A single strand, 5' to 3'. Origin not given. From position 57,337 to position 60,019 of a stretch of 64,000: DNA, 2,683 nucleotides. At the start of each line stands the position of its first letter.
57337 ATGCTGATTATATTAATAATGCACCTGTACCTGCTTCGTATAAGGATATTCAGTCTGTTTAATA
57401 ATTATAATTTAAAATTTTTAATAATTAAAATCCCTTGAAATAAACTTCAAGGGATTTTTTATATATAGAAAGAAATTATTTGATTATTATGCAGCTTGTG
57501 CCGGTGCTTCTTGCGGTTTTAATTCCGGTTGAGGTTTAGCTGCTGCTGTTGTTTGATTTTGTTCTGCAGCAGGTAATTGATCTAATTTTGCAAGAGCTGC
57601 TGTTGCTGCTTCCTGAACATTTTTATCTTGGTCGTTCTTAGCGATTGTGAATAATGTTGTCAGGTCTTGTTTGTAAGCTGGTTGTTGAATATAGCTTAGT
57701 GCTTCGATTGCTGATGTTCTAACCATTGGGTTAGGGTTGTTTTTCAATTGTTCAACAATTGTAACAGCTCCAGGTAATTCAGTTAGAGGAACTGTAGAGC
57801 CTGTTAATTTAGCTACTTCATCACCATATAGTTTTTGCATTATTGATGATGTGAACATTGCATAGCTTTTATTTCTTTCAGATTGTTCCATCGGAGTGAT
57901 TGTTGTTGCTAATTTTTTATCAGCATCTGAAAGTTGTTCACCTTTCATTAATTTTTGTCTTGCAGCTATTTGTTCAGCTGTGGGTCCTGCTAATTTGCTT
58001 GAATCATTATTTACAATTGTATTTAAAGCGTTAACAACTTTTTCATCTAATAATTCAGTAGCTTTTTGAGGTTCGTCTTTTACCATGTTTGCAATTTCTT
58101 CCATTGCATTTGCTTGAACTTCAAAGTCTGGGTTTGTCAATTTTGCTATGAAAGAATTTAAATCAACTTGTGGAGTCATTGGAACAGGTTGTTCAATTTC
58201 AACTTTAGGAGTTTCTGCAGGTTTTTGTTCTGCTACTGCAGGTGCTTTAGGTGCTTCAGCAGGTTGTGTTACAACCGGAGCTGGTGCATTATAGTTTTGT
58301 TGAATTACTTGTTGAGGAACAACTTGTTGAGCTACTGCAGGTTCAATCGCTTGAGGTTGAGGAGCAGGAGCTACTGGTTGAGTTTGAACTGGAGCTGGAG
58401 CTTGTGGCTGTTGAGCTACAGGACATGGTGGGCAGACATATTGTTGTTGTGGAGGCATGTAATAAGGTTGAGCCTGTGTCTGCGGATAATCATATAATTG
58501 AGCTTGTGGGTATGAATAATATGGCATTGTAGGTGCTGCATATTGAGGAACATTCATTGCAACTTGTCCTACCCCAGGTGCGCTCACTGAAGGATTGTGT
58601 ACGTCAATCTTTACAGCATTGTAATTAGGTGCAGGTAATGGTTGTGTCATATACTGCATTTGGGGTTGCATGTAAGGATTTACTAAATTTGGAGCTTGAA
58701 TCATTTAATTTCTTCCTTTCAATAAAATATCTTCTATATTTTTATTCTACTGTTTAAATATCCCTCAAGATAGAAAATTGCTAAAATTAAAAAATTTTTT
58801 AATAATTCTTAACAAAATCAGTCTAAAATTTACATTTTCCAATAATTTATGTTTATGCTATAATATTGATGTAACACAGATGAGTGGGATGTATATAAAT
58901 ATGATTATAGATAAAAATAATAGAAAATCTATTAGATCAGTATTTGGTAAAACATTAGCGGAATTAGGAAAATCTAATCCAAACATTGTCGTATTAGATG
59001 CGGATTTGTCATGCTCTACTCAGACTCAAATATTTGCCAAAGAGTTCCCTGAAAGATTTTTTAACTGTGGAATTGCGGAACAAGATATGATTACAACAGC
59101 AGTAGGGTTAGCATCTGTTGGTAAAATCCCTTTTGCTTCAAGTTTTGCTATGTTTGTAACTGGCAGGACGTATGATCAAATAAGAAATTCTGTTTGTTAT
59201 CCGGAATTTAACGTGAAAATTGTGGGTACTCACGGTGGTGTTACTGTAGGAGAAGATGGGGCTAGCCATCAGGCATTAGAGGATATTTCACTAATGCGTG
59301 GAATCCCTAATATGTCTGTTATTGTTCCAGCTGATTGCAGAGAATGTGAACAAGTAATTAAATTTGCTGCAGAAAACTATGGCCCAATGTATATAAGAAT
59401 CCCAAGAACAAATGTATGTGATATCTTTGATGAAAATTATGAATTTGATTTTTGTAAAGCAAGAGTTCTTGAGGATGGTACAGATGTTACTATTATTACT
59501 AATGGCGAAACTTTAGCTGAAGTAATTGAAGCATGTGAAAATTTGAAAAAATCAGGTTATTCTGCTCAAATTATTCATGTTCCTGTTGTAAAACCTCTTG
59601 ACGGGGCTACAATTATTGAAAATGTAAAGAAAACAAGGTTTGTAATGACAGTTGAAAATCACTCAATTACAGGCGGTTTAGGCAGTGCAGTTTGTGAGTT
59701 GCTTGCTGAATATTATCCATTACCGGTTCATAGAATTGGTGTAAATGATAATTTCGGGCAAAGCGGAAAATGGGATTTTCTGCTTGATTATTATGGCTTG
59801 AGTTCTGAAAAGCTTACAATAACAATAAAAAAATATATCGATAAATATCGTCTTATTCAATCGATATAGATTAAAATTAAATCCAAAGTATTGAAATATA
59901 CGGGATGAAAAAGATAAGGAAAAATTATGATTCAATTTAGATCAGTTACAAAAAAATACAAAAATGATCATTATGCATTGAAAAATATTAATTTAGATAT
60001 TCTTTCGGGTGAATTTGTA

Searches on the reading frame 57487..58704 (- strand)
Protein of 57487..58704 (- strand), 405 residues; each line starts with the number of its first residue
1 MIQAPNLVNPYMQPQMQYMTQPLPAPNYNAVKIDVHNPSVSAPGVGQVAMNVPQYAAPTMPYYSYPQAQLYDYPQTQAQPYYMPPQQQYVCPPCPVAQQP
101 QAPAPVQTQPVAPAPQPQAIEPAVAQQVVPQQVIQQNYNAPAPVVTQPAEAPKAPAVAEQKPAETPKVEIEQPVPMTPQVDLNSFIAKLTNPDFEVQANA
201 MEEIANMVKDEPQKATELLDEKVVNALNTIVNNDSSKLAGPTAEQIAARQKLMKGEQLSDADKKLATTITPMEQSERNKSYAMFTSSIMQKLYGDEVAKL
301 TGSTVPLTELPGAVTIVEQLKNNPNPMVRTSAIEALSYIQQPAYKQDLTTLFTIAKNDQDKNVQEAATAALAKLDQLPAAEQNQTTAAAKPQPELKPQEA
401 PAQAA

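Call 61: search_protein_families(library=pfam, proteins=[window:57487-58704:-], max_evalue=0.00001)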
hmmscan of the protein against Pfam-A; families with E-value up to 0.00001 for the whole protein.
window:57487-58704:- (405 aa): 1 family
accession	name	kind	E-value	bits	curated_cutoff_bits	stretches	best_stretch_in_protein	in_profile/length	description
PF13646.12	HEAT_2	-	1e-08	35.8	27.7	1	316-376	4-60/88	HEAT repeats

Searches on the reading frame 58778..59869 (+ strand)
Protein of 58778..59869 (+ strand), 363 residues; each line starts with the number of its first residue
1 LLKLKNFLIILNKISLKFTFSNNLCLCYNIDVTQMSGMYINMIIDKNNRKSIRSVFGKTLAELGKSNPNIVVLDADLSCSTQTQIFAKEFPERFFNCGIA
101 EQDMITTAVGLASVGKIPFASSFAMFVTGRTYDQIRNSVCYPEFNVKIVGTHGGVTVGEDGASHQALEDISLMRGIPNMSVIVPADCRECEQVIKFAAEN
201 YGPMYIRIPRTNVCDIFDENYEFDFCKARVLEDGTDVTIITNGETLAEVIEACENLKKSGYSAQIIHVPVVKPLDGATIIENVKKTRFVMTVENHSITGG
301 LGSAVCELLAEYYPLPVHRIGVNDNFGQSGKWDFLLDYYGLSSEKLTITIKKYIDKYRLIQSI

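Call 61: search_protein_families(library=pfam, proteins=[window:58778-59869:+], max_evalue=0.00001)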
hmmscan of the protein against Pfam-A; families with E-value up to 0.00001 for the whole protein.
window:58778-59869:+ (363 aa): 2 families
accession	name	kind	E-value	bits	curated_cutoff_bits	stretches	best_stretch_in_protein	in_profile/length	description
PF02779.29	Transket_pyr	-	7.5e-46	156.4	27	1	51-213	4-172/174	Transketolase, pyrimidine binding domain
PF02780.25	Transketolase_C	-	4.3e-30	104.6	25.9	1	227-345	2-123/124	Transketolase, C-terminal domain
